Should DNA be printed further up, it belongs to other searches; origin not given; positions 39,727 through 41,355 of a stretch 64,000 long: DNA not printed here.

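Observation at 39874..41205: Exosome cap subunit Csl4 fused to an RGG linker, a CxxC-x17-CxxC zinc finger and a canonical RRM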

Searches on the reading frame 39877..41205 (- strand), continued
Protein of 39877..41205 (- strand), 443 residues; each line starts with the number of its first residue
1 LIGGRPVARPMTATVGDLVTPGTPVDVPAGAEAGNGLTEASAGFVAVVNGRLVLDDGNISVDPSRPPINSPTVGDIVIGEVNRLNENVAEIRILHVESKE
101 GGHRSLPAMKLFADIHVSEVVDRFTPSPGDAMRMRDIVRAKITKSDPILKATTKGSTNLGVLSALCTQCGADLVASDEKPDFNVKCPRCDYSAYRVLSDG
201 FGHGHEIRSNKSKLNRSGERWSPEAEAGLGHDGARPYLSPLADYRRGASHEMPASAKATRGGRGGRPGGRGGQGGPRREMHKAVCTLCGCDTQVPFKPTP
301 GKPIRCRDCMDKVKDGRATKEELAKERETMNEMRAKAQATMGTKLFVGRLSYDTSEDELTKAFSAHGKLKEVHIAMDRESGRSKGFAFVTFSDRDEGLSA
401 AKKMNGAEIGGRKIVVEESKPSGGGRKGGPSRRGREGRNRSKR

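Call 10: find_encoding_contigs(protein=P0003, flank=10000, max_places=2)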
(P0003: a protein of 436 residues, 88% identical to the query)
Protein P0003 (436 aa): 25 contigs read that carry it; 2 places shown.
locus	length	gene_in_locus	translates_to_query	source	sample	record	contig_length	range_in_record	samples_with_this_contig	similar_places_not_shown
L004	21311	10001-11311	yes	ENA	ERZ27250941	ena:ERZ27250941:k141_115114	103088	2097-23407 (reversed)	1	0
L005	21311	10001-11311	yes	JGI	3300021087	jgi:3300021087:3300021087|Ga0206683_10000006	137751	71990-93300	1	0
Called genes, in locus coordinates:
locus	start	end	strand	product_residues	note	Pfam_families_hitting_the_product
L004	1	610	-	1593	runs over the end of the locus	PF00082:Peptidase_S8, PF07705:CARDB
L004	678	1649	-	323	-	PF01694:Rhomboid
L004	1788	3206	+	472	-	PF00005:ABC_tran, PF02463:SMC_N (faint), PF13304:AAA_21 (weak)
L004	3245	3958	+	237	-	PF01578:Cytochrom_C_asm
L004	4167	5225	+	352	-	PF04981:NMD3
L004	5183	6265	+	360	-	PF10432:bact-PGI_C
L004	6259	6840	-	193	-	PF01551:Peptidase_M23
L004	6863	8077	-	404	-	PF02646:RmuC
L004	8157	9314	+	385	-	PF01118:Semialdhyde_dh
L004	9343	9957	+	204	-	PF03602:Cons_hypoth95, PF05175:MTS, PF06325:PrmA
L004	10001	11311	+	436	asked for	PF23477:zf_Tbcl_2, PF00076:RRM_1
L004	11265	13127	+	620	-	PF04055:Radical_SAM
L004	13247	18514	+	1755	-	-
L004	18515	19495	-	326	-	PF08545:ACP_syn_III, PF08541:ACP_syn_III_C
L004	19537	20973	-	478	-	PF00171:Aldedh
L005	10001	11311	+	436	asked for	PF23477:zf_Tbcl_2, PF00076:RRM_1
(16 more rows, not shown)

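Call 12: search_solved_structures(query=window:39877-41205:-, max_evalue=0.001, show_alignments=2)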
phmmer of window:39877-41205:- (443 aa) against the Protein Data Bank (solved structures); distinct sequences matched with E-value up to 0.001: 296 (the best 60 are shown).
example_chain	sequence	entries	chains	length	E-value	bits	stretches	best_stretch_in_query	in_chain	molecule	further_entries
6r5k_D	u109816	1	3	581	4.8e-27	98.2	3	336-416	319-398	Polyadenylate-binding protein, cytoplasmic and nuclear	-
9cb5_A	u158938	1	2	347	1.7e-21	79.9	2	341-421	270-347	Nucleolin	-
5en1_A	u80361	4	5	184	1.2e-20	77.2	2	315-396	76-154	Heterogeneous nuclear ribonucleoproteins A2/B1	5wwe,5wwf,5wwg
5ho4_A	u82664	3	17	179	2.2e-20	76.3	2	315-396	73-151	Heterogeneous nuclear ribonucleoproteins A2/B1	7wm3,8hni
7z3x_A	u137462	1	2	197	6.3e-20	74.8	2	330-423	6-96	Poly(U)-binding-splicing factor PUF60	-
7q8a_A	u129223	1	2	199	1.7e-19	73.4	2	330-423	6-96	Poly(U)-binding-splicing factor PUF60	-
8x0n_A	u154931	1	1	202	3.2e-19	72.5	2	314-397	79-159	Heterogeneous nuclear ribonucleoprotein A1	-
9vva_A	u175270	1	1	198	3.5e-19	72.3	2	314-397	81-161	Heterogeneous nuclear ribonucleoprotein A1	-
4yoe_A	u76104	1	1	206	3.7e-19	72.3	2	314-397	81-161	Heterogeneous nuclear ribonucleoprotein A1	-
2qfj_A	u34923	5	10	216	3.9e-19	72.2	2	337-423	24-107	FBP-interacting repressor | Poly(U)-binding-splicing factor PUF60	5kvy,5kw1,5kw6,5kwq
1l3k_A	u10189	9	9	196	4.3e-19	72.1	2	314-397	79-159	HETEROGENEOUS NUCLEAR RIBONUCLEOPROTEIN A1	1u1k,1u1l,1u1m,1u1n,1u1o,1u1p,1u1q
2kxf_A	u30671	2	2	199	4.6e-19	71.9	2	334-423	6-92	Poly(U)-binding-splicing factor PUF60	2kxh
1pgz_A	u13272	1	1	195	4.8e-19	71.9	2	315-397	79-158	Heterogeneous nuclear ribonucleoprotein A1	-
2lyv_A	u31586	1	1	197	4.8e-19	71.9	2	315-397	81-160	Heterogeneous nuclear ribonucleoprotein A1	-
3uwt_A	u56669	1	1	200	5.3e-19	71.7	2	334-423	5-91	Poly(U)-binding-splicing factor PUF60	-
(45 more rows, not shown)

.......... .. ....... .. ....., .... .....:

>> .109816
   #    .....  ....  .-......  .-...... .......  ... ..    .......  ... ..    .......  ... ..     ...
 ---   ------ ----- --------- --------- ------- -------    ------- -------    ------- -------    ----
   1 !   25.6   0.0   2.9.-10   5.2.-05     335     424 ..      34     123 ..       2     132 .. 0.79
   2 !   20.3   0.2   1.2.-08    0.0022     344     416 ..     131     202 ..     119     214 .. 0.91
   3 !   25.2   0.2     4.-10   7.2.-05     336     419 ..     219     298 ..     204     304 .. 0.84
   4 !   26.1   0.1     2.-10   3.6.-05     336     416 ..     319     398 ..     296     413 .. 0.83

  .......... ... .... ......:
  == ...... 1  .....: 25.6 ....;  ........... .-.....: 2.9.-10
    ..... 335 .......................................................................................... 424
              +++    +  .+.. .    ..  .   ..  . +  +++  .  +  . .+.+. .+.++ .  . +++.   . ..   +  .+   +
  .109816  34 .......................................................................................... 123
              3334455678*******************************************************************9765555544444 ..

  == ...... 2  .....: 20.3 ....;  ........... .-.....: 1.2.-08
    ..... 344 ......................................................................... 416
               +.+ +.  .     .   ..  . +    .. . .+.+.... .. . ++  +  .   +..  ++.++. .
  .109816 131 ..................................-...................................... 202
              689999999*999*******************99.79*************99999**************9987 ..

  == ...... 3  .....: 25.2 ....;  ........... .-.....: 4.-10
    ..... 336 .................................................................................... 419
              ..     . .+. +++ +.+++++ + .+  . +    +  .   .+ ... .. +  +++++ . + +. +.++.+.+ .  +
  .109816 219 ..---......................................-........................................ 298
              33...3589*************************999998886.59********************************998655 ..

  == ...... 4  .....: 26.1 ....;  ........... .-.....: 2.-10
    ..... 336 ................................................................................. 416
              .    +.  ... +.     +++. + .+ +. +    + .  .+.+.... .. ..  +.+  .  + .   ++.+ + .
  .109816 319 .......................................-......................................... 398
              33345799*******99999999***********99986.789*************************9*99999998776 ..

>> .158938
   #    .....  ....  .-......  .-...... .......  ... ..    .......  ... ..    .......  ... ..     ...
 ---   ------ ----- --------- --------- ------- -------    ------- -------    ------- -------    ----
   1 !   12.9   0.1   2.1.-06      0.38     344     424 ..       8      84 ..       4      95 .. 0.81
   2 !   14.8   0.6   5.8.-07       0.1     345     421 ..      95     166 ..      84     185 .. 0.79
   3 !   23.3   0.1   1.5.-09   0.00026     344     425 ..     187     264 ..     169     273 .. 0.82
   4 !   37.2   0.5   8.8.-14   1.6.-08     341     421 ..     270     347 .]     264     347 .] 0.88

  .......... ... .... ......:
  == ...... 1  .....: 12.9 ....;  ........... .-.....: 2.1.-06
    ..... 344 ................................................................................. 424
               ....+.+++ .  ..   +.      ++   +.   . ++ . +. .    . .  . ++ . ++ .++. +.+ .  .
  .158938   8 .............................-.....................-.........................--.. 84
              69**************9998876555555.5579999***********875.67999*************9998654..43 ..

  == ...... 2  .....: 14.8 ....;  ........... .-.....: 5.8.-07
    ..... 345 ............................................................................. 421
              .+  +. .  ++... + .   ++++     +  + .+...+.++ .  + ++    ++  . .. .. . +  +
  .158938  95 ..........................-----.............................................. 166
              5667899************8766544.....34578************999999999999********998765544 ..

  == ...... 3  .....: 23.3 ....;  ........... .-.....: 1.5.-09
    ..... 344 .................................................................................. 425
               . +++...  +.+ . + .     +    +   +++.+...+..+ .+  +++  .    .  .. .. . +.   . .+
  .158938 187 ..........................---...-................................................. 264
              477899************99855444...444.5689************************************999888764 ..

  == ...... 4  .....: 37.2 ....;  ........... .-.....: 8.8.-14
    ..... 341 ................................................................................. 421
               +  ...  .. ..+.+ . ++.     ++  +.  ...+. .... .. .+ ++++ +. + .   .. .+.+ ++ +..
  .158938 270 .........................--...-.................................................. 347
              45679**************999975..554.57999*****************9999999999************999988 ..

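Call 33: predict_structure(alignment_id=A1)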
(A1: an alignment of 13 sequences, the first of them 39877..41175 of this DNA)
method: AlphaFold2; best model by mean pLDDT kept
length: 433 residues; sequences in the alignment: 13
mean_pLDDT: 60.3   pTM: 0.30
mean pLDDT of the five models: 60.3, 59.7, 55.8, 52.2, 51.8
residues with pLDDT >= 90: 3; 70-90: 178; 50-70: 75; < 50: 177
segments of 3 or more residues with pLDDT < 50: 55-60, 89-107, 109-124, 134-155, 170-172, 182-267, 411-433
pLDDT, mean of each block of 10 residues (from residue 1): 78 81 83 75 86 53 61 54 56 35 44 41 49 42 34 48 57 58 35 29 31 38 34 40 42 35 48 86 78 84 86 85 73 82 87 88 81 84 85 86 81 33 34 35
secondary structure, 60 per line:
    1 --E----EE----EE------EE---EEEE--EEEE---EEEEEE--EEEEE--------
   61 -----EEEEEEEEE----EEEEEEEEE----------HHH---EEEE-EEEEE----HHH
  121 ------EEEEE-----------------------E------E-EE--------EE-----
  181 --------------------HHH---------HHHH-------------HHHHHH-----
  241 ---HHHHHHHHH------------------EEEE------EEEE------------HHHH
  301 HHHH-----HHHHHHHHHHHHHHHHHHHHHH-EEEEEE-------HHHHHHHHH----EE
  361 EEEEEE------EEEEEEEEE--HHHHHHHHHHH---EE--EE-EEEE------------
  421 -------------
elements in order: E27-30 E33-36 E40-45 E48-52 E66-74 E79-87 E104-107 E109-113 E127-131 H213-216 H230-235 H244-252 E271-274 E281-284 H297-304 H310-331 E333-338 H346-354 E359-366 E373-381 H384-394 E405-408

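Call 41: search_protein_representatives(protein=window:39877-41205:-)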
Query: 443 residues. Proteins with E-value up to 0.001 (for the whole library): 41875; up to 1e-10: 7990; up to 1e-30: 90. The best 150 are listed.
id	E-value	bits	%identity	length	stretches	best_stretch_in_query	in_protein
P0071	7.4e-169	578.8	63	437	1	2-433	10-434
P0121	4.9e-121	421.2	39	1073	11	342-431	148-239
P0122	7.7e-97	341.5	37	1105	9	342-440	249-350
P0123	1.4e-86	307.7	33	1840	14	334-432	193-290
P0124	1.7e-73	264.5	41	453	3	18-226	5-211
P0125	2.4e-72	260.8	40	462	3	9-248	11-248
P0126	1.3e-70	255.0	37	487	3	17-275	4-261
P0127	5.2e-64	233.3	37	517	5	341-417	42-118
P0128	4.3e-63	230.3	40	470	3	17-227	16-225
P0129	5.6e-63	229.9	36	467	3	16-265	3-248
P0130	4.0e-62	227.1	44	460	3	18-226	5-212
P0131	1.0e-56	209.3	36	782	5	344-435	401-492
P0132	2.3e-56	208.1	34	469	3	17-250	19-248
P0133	9.6e-55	202.7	36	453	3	17-266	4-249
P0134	3.8e-51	190.9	36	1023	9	342-417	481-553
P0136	3.8e-47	177.7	40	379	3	329-423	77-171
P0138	3.4e-44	168.0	42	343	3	339-420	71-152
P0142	8.9e-42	160.0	41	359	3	341-438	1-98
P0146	5.4e-41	157.4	62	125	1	310-429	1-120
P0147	1.5e-40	156.0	39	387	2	36-227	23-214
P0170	1.7e-35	139.3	43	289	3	327-423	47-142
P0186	1.9e-33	132.6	51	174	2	341-427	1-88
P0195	1.1e-32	130.0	49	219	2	341-440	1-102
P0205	5.5e-31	124.5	40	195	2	341-429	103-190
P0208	7.4e-31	124.0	43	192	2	340-432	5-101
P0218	2.9e-30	122.1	43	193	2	340-425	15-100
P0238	3.1e-29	118.7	43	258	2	342-432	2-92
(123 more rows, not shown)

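Call 43: list_cluster_members(proteins=[P0124, P0125, P0126, P0128, P0129, P0130, P0132, P0133, P0147, P0146])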
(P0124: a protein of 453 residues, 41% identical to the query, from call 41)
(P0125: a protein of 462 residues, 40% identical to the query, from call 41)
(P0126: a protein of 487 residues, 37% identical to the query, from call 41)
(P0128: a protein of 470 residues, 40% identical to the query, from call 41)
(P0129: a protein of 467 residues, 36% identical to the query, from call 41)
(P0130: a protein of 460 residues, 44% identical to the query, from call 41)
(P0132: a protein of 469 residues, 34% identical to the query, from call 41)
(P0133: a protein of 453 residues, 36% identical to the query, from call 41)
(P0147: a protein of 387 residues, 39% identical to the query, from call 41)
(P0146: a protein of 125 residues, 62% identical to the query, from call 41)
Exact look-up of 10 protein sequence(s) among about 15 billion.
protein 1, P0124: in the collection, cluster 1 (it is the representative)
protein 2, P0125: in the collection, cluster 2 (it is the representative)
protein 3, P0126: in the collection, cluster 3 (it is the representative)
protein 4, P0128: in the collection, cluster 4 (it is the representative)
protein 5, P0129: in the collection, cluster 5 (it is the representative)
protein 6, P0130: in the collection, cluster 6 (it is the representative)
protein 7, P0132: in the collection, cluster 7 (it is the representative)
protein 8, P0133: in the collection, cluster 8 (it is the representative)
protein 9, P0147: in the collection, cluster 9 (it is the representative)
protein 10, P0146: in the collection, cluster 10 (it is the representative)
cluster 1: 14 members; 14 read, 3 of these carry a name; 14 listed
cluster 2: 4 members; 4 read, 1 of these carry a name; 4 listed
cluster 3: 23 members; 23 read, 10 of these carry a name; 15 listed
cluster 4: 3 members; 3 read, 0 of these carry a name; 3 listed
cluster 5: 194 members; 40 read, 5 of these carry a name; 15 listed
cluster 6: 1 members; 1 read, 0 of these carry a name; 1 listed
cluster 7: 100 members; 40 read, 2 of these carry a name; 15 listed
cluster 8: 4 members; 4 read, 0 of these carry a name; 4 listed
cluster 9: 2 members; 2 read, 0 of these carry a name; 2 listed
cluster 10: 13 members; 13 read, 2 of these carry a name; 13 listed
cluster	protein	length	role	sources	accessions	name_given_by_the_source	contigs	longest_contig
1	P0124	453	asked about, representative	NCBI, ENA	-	-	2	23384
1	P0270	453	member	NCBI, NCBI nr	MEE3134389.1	MAG: exosome complex RNA-binding protein Csl4 [Candidatus Thermoplasmatota archaeon] | exosome complex RNA-binding protein Csl4 [Candidatus Thermoplasmatota archaeon]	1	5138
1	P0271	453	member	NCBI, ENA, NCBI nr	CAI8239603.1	MAG: Uncharacterised protein [Methanobacteriota archaeon] | MAG: Uncharacterised protein [Euryarchaeota archaeon]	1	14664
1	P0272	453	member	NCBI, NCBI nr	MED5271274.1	MAG: exosome complex RNA-binding protein Csl4 [Candidatus Thermoplasmatota archaeon] | exosome complex RNA-binding protein Csl4 [Candidatus Thermoplasmatota archaeon]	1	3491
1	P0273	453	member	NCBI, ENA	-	-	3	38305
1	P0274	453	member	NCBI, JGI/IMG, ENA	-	-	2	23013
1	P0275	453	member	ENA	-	-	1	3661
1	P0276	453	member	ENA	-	-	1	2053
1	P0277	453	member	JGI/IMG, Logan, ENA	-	-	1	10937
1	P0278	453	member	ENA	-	-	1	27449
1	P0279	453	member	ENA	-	-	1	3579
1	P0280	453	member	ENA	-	-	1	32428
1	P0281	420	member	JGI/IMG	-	-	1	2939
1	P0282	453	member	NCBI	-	-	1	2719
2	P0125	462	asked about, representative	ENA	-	-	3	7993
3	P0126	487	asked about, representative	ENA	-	-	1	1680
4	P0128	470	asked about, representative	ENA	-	-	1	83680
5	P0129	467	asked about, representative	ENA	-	-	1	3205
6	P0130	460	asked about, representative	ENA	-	-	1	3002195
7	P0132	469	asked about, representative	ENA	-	-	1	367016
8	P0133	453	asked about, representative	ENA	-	-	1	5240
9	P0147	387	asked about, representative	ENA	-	-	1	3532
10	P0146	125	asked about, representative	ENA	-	-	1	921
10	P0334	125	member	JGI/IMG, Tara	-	RNA recognition motif-containing protein | strand:+ start:295 stop:672 length:378 start_codon:yes stop_codon:yes gene_type:complete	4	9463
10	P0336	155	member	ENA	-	-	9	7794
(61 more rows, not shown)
